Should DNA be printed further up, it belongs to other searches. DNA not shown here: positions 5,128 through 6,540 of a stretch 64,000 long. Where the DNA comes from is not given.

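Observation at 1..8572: Compact copper-homeostasis island: CsoR operator, HMA-permease-cupredoxin fusion, CopZ, CopA, cfa, CopB-like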

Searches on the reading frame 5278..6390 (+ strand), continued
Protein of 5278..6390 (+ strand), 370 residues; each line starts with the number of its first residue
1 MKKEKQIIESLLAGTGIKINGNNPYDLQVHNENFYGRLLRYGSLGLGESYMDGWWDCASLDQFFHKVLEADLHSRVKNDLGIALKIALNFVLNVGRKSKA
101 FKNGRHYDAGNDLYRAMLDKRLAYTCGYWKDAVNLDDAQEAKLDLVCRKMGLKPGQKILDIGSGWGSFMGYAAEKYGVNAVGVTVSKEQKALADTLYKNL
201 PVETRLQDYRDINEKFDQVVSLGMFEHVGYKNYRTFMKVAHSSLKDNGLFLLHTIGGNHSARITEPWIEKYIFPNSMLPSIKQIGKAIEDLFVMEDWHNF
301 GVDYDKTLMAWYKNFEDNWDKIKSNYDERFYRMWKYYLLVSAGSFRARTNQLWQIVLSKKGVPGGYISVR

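Call 49: find_encoding_contigs(protein=P0186, flank=8000, max_places=1)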
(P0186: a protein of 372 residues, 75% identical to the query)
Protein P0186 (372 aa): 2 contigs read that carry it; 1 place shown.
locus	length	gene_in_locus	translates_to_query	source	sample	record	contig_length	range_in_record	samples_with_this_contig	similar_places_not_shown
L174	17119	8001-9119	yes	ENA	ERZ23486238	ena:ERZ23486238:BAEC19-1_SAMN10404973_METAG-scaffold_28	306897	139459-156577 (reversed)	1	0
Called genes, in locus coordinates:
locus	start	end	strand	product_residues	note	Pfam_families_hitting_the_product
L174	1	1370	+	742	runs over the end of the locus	-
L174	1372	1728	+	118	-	-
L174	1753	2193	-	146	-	PF00011:HSP20, PF17886:ArsA_HSP20 (weak)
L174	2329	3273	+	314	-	PF00535:Glycos_transf_2, PF10111:Glyco_tranf_2_2 (weak)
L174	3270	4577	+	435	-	PF03721:UDPG_MGDP_dh_N, PF00984:UDPG_MGDP_dh, PF03720:UDPG_MGDP_dh_C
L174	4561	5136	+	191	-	PF13489:Methyltransf_23, PF07021:MetW, PF13847:Methyltransf_31, PF08241:Methyltransf_11, PF08242:Methyltransf_12, PF13649:Methyltransf_25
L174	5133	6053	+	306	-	PF03706:LPG_synthase_TM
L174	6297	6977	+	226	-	PF00702:Hydrolase, PF13419:HAD_2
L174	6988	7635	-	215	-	PF13462:Thioredoxin_4, PF13098:Thioredoxin_2 (faint), PF01323:DSBA, PF13743:Thioredoxin_5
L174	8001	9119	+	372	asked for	PF02353:CMAS, PF13489:Methyltransf_23, PF01728:FtsJ (weak), PF08241:Methyltransf_11, PF08242:Methyltransf_12, PF13649:Methyltransf_25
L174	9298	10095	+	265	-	PF01177:Asp_Glu_race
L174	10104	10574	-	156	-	-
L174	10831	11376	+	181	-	-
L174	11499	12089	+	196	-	PF13578:Methyltransf_24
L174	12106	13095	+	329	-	PF01073:3Beta_HSD, PF01370:Epimerase, PF02719:Polysacc_synt_2, PF04321:RmlD_sub_bind, PF05368:NmrA (weak), PF08659:KR (weak), PF13460:NAD_binding_10 (weak), PF16363:GDP_Man_Dehyd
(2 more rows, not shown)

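Call 92: search_protein_families(library=pfam, proteins=[L173:7150-7998:+, L092:1722-2321:+], max_evalue=0.01)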
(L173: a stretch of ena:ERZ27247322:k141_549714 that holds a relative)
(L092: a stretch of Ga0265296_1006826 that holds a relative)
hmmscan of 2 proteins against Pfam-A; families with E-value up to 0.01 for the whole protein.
L173:7150-7998:+ (282 aa): 1 family
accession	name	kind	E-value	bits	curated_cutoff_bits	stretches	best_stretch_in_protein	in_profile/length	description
PF18916.5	Lycopene_cyc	-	6.1e-18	65.6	27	1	182-273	1-91/92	Lycopene cyclase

L092:1722-2321:+ (199 aa): 0 families
